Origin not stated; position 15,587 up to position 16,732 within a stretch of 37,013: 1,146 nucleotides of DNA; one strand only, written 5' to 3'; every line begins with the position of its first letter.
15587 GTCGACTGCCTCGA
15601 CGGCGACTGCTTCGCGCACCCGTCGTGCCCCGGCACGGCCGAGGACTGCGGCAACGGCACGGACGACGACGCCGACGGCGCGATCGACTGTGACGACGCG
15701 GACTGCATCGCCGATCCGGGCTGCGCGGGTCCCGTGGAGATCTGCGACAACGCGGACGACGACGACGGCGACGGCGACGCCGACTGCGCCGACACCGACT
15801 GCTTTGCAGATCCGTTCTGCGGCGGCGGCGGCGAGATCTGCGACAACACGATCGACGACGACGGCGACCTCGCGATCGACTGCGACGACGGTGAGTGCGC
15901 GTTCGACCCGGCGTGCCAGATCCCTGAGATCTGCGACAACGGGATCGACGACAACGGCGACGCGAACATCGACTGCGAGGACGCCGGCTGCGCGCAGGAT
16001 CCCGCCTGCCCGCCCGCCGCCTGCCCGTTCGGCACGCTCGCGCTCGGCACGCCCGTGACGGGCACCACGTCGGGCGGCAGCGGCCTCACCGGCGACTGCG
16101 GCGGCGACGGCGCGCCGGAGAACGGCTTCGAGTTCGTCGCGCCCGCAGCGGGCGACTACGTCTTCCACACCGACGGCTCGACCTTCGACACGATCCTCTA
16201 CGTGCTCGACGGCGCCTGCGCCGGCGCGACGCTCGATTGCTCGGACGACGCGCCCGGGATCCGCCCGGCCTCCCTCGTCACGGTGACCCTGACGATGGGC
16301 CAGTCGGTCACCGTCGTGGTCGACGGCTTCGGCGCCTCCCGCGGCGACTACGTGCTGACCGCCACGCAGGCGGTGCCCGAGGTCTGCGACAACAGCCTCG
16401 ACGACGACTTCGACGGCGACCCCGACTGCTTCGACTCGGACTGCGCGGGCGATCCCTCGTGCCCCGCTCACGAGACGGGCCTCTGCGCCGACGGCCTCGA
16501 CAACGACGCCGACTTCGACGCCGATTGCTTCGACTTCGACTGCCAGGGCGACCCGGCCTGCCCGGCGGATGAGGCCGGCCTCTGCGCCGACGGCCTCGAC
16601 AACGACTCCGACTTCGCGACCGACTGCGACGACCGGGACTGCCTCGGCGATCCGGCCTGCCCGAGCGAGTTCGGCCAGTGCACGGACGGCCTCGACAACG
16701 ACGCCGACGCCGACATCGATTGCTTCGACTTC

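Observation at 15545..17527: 13-copy Asp-rich four-Cys repeat array interleaved with two PPC-like domains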

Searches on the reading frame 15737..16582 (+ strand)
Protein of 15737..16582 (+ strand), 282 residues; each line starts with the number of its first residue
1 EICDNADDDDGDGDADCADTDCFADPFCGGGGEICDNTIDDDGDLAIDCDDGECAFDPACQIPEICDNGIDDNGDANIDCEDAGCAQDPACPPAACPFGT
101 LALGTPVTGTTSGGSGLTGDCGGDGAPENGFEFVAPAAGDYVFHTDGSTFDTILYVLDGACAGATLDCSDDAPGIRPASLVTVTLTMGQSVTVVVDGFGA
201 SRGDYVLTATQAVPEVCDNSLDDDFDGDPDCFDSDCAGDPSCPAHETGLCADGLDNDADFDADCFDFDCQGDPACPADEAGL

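Call 33: search_solved_structures(query=A1, max_evalue=1, show_alignments=4)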
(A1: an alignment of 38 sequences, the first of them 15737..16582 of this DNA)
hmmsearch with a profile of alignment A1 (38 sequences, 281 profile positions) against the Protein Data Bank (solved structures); distinct sequences matched with E-value up to 1: 9.
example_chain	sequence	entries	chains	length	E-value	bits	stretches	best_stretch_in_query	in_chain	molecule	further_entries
7plp_A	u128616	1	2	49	8.1e-08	35.3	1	32-67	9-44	Teneurin-4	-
2luw_A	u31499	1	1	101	2e-07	34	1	123-206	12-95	Metalloprotease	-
6cmx_A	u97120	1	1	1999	4.8e-05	26.2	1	33-71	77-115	Teneurin-2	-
7bam_A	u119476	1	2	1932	9.6e-05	25.2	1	33-67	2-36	Teneurin-4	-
7ban_A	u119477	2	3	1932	9.6e-05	25.2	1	33-67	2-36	Teneurin-4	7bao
8fia_A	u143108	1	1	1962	0.00088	22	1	35-67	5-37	Teneurin-m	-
6vhh_A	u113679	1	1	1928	0.0055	19.4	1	35-72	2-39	Teneurin-2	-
5o35_C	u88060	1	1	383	0.025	17.2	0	66-127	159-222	Complement factor H,Complement factor H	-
5o32_C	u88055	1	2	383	0.026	17.2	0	66-127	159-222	Complement factor H,Complement factor H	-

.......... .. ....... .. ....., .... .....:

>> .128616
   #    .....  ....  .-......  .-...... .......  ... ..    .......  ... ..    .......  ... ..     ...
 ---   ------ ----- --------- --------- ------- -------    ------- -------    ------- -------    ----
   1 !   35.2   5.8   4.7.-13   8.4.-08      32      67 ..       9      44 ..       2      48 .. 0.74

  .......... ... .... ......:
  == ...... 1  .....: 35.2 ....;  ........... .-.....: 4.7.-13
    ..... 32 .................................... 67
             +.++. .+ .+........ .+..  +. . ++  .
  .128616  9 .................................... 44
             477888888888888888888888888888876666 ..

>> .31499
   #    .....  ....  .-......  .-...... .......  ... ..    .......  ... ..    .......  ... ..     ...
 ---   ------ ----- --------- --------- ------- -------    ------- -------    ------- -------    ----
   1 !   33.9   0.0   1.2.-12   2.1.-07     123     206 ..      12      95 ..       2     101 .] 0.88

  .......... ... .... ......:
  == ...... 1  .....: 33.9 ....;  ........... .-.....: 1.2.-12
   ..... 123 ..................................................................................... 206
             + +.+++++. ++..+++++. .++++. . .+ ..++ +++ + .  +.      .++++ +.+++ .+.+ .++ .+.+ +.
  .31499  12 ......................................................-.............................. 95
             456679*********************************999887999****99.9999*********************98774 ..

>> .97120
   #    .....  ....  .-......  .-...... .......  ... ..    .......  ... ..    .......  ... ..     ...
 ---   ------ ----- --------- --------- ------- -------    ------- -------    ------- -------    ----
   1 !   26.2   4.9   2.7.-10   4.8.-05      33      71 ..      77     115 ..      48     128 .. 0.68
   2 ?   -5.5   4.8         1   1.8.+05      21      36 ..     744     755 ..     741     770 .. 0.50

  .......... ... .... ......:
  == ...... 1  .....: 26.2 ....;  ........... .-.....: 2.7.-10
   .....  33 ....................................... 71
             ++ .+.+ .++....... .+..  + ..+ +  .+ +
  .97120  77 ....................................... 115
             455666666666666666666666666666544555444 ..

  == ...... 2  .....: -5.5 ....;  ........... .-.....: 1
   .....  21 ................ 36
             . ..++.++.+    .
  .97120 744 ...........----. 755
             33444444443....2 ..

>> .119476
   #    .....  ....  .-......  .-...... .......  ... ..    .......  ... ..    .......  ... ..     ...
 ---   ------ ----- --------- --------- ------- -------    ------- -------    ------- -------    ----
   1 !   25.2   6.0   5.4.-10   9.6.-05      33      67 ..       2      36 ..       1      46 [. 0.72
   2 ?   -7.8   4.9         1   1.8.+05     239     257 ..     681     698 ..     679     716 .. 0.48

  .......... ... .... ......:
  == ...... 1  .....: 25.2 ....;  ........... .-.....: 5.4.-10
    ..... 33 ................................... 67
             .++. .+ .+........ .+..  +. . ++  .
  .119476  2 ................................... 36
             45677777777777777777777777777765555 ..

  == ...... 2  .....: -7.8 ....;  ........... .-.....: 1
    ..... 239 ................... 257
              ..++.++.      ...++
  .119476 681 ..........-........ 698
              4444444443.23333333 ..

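Call 38: predict_structure(alignment_id=A1)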
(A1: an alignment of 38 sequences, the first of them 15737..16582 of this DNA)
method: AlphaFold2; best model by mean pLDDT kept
length: 282 residues; sequences in the alignment: 38
mean_pLDDT: 85.3   pTM: 0.62
mean pLDDT of the five models: 85.3, 84.7, 84.3, 83.1, 82.8
residues with pLDDT >= 90: 110; 70-90: 144; 50-70: 25; < 50: 3
segments of 3 or more residues with pLDDT < 50: 280-282
pLDDT, mean of each block of 10 residues (from residue 1): 90 90 73 82 83 81 85 83 82 76 97 82 85 97 96 94 92 77 97 94 96 93 87 87 68 75 83 73 41
secondary structure, 60 per line:
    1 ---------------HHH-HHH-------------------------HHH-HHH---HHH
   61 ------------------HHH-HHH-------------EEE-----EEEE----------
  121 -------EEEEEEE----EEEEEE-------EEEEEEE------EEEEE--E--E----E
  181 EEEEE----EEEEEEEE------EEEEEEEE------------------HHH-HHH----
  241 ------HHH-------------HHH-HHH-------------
elements in order: E99-101 E107-110 E128-134 E139-144 E152-158 E165-169 E180-185 E190-197 E204-211

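Call 42: fold_search(model_id=the predicted structure, library=pdb)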
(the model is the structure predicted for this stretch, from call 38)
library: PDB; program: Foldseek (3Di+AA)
matches with E <= 10: 1761; with E <= 0.001: 24
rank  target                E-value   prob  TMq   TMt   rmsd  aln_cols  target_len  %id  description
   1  5sv5                  1.8e-05  1.00  0.28  0.68   4.6       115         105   12  1.0 Angstrom Crystal Structure of pre-Peptidase C-terminal Domain of Collagenase from Bacillus anthracis. (released 2016-08-17)
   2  5iku                  1.9e-05  1.00  0.29  0.34   9.9       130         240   15  Crystal structure of the Hathewaya histolytica ColG tandem collagen-binding domain s3as3b in the presence of calcium at  (released 2017-03-15)
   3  1nqj_B                3.1e-05  1.00  0.29  0.68   4.9       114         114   13  CRYSTAL STRUCTURE OF CLOSTRIDIUM HISTOLYTICUM COLG COLLAGENASE COLLAGEN-BINDING DOMAIN 3B AT 1.0 ANGSTROM RESOLUTION I (released 2003-04-15)
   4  1nqj_A                3.5e-05  1.00  0.29  0.78   2.9       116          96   12  CRYSTAL STRUCTURE OF CLOSTRIDIUM HISTOLYTICUM COLG COLLAGENASE COLLAGEN-BINDING DOMAIN 3B AT 1.0 ANGSTROM RESOLUTION I (released 2003-04-15)
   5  1nqd_A                4.4e-05  1.00  0.29  0.69   4.5       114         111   12  CRYSTAL STRUCTURE OF CLOSTRIDIUM HISTOLYTICUM COLG COLLAGENASE COLLAGEN-BINDING DOMAIN 3B AT 1.65 ANGSTROM RESOLUTION  (released 2003-04-15)
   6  3jqw_A                4.7e-05  1.00  0.30  0.68   2.9       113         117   15  Crystal structure of Clostridium histolyticum colH collagenase collagen-binding domain 3 at 2 Angstrom resolution in p (released 2010-09-29)
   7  2o8o_A                8.6e-05  1.00  0.29  0.69   4.8       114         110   13  Crystal structure of Clostridium histolyticum colg collagenase collagen-binding domain 3B at 1.35 Angstrom resolution  (released 2007-12-11)
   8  1nqd_B                9.7e-05  1.00  0.29  0.66   3.4       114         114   11  CRYSTAL STRUCTURE OF CLOSTRIDIUM HISTOLYTICUM COLG COLLAGENASE COLLAGEN-BINDING DOMAIN 3B AT 1.65 ANGSTROM RESOLUTION  (released 2003-04-15)
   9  3jqw_C                1.0e-04  1.00  0.30  0.65   2.4       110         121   14  Crystal structure of Clostridium histolyticum colH collagenase collagen-binding domain 3 at 2 Angstrom resolution in p (released 2010-09-29)
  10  4hpk_B                1.6e-04  1.00  0.29  0.68   2.9       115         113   12  Crystal structure of Clostridium histolyticum colg collagenase collagen-binding domain 3B at 1.35 Angstrom resolution  (released 2012-12-12)
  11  3jqw_B                1.6e-04  1.00  0.30  0.65   2.4       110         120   14  Crystal structure of Clostridium histolyticum colH collagenase collagen-binding domain 3 at 2 Angstrom resolution in p (released 2010-09-29)
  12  3afg_B                1.6e-04  1.00  0.25  0.15   5.8       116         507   20  Crystal structure of ProN-Tk-SP from Thermococcus kodakaraensis (released 2010-08-04)
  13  3wnk                  2.1e-04  1.00  0.22  0.10  10.5       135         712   18  Crystal Structure of Bacillus circulans T-3040 cycloisomaltooligosaccharide glucanotransferase (released 2014-02-05)
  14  3wnn_B                2.2e-04  1.00  0.22  0.10  10.4       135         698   18  D308A mutant of Bacillus circulans T-3040 cycloisomaltooligosaccharide glucanotransferase complexed with isomaltooctao (released 2014-02-05)
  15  3afg_A                2.4e-04  1.00  0.26  0.15   4.5       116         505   18  Crystal structure of ProN-Tk-SP from Thermococcus kodakaraensis (released 2010-08-04)
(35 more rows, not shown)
